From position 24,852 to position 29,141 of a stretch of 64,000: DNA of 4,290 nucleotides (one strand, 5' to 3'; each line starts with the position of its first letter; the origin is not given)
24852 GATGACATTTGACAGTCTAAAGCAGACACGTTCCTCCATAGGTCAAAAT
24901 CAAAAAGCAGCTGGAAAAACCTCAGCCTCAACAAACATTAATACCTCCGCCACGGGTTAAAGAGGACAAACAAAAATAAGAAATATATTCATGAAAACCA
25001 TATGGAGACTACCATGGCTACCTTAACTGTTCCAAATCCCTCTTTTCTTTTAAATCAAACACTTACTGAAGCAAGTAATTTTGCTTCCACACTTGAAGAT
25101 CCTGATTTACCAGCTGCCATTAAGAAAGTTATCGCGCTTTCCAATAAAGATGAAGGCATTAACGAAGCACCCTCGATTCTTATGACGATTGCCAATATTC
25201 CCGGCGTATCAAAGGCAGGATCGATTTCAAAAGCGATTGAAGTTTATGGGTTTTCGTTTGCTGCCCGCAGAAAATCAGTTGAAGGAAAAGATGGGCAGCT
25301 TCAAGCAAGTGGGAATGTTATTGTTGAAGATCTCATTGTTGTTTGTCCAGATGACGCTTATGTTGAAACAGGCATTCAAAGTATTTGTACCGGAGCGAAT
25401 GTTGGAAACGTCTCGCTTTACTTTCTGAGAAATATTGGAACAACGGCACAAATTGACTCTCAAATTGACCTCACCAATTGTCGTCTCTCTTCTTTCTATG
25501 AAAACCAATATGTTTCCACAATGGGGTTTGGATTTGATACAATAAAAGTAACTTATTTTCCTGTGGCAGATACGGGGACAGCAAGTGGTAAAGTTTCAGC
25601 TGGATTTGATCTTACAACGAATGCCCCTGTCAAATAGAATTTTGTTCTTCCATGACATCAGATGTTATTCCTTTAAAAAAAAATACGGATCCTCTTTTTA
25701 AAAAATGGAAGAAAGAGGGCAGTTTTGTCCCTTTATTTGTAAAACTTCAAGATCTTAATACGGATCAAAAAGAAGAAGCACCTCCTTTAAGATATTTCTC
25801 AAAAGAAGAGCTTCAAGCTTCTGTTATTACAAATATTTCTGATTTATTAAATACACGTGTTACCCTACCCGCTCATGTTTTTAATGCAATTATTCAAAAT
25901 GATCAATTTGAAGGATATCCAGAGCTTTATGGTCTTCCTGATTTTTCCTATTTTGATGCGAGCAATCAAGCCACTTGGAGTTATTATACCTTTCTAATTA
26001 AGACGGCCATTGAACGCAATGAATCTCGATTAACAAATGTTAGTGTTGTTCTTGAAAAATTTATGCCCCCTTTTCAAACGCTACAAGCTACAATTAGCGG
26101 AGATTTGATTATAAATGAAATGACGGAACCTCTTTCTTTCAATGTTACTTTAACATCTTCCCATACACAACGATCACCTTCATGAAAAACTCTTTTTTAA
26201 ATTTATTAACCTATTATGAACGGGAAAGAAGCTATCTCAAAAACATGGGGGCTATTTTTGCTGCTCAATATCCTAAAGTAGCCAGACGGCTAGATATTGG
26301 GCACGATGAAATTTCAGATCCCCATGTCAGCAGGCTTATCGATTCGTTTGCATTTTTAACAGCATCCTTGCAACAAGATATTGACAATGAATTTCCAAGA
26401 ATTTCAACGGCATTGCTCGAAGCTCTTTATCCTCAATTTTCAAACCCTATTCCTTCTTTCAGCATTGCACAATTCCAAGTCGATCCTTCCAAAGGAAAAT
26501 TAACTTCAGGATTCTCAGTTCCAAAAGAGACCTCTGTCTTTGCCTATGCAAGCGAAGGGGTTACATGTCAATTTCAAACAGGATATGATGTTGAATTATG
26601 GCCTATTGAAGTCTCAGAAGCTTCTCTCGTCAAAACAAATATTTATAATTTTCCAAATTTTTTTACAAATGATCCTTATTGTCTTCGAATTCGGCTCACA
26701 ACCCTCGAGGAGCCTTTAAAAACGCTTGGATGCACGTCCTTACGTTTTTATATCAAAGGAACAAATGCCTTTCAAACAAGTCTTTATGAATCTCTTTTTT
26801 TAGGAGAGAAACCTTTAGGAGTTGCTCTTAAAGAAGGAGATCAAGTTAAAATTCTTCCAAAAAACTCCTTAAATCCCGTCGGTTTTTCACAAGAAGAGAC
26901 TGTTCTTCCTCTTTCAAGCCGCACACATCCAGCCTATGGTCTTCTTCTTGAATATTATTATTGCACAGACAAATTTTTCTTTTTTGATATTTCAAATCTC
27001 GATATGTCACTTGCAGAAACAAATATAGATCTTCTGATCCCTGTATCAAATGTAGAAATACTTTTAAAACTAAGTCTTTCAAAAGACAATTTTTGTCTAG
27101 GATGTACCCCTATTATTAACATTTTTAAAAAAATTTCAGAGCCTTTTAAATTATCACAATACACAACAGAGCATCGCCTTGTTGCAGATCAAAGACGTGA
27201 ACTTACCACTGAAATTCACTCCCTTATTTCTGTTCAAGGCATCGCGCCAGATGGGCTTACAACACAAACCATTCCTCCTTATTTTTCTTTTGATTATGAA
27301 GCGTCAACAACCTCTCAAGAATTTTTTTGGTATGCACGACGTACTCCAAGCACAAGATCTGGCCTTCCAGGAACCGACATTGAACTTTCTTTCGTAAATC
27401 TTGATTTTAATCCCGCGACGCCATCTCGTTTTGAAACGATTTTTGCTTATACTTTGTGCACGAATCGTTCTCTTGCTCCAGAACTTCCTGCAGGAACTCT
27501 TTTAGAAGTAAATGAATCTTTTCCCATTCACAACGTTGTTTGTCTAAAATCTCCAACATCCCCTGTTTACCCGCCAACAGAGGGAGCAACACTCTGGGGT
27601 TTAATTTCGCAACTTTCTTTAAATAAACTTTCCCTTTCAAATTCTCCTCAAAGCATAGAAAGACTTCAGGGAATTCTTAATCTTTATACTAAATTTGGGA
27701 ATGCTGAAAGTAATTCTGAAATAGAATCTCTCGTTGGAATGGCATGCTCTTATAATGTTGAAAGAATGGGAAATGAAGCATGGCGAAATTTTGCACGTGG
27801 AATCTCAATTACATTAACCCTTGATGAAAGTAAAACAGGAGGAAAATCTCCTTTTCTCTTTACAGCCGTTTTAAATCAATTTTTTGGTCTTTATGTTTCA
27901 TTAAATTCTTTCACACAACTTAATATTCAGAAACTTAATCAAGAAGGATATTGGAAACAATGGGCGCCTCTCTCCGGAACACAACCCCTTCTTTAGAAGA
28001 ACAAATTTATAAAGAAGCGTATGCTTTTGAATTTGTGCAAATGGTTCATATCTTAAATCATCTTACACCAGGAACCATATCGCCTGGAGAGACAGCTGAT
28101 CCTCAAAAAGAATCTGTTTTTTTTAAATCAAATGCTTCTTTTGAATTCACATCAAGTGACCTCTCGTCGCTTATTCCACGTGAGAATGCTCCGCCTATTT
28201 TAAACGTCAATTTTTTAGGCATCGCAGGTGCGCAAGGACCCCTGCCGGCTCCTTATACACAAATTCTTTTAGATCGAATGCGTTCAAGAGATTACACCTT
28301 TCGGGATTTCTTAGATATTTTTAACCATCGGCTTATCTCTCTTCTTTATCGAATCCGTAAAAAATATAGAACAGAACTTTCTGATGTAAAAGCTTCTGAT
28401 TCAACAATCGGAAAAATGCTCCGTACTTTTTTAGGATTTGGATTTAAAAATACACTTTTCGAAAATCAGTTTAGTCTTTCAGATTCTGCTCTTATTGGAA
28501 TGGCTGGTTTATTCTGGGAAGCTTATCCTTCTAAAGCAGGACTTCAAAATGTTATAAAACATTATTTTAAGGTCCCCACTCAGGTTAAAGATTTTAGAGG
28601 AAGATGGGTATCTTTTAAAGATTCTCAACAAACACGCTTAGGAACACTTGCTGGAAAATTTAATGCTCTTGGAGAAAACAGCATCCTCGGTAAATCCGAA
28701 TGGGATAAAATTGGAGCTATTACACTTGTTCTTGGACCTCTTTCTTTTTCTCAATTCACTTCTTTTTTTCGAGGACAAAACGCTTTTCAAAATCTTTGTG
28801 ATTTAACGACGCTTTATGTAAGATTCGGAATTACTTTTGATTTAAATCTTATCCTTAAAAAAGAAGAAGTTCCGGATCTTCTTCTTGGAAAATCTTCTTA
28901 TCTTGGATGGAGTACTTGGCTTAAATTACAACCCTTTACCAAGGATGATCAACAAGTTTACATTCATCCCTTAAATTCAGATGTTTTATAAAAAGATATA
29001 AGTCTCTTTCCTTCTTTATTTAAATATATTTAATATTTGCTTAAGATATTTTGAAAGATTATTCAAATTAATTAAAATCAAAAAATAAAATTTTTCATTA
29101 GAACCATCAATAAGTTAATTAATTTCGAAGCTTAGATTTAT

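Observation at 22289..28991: Type VI secretion sheath-tube-baseplate block without membrane complex, spike, ClpV or TssK in the window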

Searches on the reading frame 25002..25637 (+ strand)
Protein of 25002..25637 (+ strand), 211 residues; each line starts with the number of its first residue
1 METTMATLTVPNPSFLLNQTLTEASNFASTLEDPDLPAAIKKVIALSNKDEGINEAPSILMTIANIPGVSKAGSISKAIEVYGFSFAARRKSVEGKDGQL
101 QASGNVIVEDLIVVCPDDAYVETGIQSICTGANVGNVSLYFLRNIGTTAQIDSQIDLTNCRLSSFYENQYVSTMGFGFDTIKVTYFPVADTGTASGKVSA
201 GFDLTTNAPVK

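Call 3: search_protein_families(library=pfam, proteins=[window:25002-25637:+], max_evalue=0.01)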
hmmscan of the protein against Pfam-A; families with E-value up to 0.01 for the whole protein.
window:25002-25637:+ (211 aa): 1 family
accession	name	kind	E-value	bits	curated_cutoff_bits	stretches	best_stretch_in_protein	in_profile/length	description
PF05638.18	T6SS_HCP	-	4.7e-10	40.3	23.5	1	61-185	2-129/129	Type VI secretion system effector, Hcp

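Call 4: search_protein_families(library=ncbifam, proteins=[window:25002-25637:+], max_evalue=0.01)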
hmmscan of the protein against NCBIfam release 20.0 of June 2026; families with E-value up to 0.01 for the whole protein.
window:25002-25637:+ (211 aa): 0 families

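Call 47: search_solved_structures(query=window:25002-25637:+, max_evalue=1)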
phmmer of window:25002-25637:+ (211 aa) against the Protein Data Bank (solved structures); distinct sequences matched with E-value up to 1: 0.

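Call 51: search_solved_structures(query=A1, max_evalue=1)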
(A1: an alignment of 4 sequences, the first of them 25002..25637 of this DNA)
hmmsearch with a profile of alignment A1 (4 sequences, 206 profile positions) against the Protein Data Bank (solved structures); distinct sequences matched with E-value up to 1: 15.
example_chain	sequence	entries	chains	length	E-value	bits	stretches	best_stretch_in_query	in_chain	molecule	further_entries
4wsl_A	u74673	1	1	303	4.4e-06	29.7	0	51-77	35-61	Pentatricopeptide repeat protein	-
1y12_A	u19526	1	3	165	8e-05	25.6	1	94-204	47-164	hypothetical protein PA0085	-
7o42_A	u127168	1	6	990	0.00064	22.6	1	40-204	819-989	TrwK protein,Protein hcp1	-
4ksr_A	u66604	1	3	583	0.00076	22.4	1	93-204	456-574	Type II secretion system protein E, Hemolysin-coregulated protein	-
4kss_A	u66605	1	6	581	0.00079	22.3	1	93-204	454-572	Type II secretion system protein E, hemolysin-coregulated protein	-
6ap1_A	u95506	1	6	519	0.00092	22.1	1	96-204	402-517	Vacuolar protein sorting-associated protein 4,Protein hcp1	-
5xeu_A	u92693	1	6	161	0.0018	21.2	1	53-203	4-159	Hcp1 family type VI secretion system effector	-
4tv4_A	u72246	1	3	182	0.0038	20.1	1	49-203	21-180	Uncharacterized protein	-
4w64_A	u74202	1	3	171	0.007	19.3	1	100-204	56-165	Type VI secretion system effector, Hcp1 family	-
5xhh_A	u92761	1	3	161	0.0094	18.8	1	54-203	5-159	Hcp1 family type VI secretion system effector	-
8yun_A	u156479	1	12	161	0.011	18.7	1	53-202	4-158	Hcp1 family type VI secretion system effector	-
3v4h_A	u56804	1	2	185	0.13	15.2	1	58-203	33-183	hypothetical protein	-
3eaa_A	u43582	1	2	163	0.17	14.7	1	60-204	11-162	EvpC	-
7fcf_B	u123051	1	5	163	0.2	14.5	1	122-203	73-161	Fimbrial protein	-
9qpe_A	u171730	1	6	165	0.27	14.1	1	113-204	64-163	Hcp family type VI secretion system effector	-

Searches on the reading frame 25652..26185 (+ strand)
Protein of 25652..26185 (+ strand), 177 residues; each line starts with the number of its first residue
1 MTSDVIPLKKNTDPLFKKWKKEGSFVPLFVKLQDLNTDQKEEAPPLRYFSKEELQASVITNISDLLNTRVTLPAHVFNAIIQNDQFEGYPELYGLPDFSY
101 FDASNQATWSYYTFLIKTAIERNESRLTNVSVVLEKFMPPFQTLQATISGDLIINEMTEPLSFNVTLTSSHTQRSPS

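Call 3: search_protein_families(library=pfam, proteins=[window:25652-26185:+], max_evalue=0.01)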
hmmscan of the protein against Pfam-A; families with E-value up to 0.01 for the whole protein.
window:25652-26185:+ (177 aa): 1 family
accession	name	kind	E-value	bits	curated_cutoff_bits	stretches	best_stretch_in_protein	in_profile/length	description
PF04965.19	GPW_gp25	-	4e-10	39.8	27.2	1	53-154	2-93/96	Baseplate wedge protein gp25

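Call 4: search_protein_families(library=ncbifam, proteins=[window:25652-26185:+], max_evalue=0.01)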
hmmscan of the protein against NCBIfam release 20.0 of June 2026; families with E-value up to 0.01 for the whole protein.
window:25652-26185:+ (177 aa): 1 family
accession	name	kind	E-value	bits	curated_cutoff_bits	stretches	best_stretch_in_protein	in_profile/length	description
TIGR03357.1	VI_zyme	equivalog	5.6e-19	68.1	53.2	1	28-171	4-129/133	type VI secretion system baseplate subunit TssE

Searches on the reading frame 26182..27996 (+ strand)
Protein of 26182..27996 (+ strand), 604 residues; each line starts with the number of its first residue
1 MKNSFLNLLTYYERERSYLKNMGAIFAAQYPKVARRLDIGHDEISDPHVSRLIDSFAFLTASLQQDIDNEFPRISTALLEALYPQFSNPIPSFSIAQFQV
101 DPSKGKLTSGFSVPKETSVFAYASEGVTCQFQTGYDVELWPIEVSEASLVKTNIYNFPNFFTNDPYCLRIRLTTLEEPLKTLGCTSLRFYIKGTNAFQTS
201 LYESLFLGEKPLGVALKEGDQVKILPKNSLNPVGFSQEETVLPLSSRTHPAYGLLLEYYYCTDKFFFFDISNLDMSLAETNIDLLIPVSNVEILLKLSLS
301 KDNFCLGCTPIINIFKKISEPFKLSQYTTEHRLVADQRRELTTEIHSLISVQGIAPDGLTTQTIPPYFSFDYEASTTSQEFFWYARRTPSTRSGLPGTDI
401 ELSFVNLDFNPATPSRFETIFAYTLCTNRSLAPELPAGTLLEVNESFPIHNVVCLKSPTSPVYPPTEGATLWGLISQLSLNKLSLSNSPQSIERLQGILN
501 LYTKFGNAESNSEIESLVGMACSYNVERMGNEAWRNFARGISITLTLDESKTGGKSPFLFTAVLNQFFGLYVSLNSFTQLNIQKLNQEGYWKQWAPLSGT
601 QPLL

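Call 3: search_protein_families(library=pfam, proteins=[window:26182-27996:+], max_evalue=0.01)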
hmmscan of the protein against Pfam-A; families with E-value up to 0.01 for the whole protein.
window:26182-27996:+ (604 aa): 1 family
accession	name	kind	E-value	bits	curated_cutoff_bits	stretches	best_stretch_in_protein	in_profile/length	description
PF05947.17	T6SS_TssF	-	1.4e-171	572.5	25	1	7-601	4-608/608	Type VI secretion system, TssF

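Call 4: search_protein_families(library=ncbifam, proteins=[window:26182-27996:+], max_evalue=0.01)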
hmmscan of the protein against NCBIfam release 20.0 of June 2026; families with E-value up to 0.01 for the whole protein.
window:26182-27996:+ (604 aa): 2 families
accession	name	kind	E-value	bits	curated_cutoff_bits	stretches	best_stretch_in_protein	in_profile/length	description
TIGR03359.1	VI_chp_6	equivalog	1.7e-167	558.9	260.3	1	8-604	1-600/600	type VI secretion system baseplate subunit TssF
NF041246.1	T6SS_IglH_TssF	exception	0.0086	14.9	75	0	51-153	2-101/464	type VI secretion system baseplate subunit TssF/IglH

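Call 61: find_related_loci(query=window:26182-27996:+, collection=metagenome_contigs, flank=10000)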
Query window:26182-27996:+ (604 aa) in metagenome_contigs; peptide patterns used: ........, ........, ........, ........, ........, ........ (x = any residue, [..] = any of these).
168 stretches matched a pattern; 3 encode a relative of the query (tblastn E <= 1e-3); 3 distinct loci.
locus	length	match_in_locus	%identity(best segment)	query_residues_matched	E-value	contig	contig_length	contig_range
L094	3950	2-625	96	397-604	2e-131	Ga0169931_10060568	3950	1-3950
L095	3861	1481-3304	36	7-604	1e-117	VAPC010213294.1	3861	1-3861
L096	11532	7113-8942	35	7-604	9e-104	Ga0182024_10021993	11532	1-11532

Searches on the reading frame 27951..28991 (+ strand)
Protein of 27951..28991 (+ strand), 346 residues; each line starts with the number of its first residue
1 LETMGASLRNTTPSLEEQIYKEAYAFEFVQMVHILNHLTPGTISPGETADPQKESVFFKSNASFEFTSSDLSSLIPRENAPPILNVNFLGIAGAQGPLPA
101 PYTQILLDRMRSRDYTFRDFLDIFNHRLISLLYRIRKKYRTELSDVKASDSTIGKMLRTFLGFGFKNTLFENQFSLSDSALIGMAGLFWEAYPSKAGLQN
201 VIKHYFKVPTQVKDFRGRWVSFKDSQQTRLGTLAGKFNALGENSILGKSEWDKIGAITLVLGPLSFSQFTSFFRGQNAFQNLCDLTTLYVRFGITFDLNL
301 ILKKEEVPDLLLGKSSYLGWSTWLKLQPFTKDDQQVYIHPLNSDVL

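Call 3: search_protein_families(library=pfam, proteins=[window:27951-28991:+], max_evalue=0.01)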
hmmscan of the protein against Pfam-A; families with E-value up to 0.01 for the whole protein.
window:27951-28991:+ (346 aa): 1 family
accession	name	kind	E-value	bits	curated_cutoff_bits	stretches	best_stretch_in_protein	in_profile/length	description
PF06996.16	T6SS_TssG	-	1.2e-79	268.2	24.6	1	23-325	2-304/304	Type VI secretion, TssG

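Call 4: search_protein_families(library=ncbifam, proteins=[window:27951-28991:+], max_evalue=0.01)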
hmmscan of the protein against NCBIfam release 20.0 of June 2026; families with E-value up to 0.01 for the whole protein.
window:27951-28991:+ (346 aa): 1 family
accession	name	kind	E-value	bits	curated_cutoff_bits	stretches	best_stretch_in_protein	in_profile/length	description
TIGR03347.1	VI_chp_1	equivalog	8.2e-81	271.4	143.3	1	23-325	2-300/300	type VI secretion system baseplate subunit TssG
